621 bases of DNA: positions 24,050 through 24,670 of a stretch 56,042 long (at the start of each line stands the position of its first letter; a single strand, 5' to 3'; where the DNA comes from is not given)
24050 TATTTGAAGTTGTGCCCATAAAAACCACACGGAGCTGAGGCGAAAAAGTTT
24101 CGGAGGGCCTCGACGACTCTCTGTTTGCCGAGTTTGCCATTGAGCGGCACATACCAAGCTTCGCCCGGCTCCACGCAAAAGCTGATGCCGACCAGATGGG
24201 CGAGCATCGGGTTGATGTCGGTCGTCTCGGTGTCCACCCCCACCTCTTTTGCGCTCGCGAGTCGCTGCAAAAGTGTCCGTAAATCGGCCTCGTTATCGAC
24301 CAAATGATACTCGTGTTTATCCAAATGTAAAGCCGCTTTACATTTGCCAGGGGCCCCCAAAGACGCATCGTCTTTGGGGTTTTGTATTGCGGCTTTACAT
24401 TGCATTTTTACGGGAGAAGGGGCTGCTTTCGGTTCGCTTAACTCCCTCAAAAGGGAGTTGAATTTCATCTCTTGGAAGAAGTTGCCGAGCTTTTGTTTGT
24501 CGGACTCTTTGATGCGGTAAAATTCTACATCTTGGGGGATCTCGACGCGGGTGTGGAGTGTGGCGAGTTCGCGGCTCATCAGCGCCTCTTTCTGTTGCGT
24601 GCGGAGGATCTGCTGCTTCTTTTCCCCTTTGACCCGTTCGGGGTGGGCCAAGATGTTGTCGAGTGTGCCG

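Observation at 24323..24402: Nested-hairpin palindromic module translated in frame within the polA inter-domain linker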

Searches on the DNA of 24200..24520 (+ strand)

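Call 35: search_rna_families(source=window, start=24200, end=24520, threshold=evalue, max_evalue=1)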
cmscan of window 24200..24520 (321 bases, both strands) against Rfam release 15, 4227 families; matches with E-value up to 1: 0.
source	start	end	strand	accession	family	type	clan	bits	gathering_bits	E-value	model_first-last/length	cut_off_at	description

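Call 80: search_dna_similar(query=window:24316-24405:+, collection=plasmids, mode=distant, max_evalue=0.001, max_rows=10)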
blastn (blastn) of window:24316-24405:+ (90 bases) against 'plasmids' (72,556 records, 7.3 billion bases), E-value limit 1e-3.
No match.

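Call 81: search_dna_similar(query=window:24316-24405:+, collection=phages, mode=distant, max_evalue=0.001, max_rows=10)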
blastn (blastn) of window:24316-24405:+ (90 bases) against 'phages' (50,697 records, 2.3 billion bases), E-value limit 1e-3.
No match.
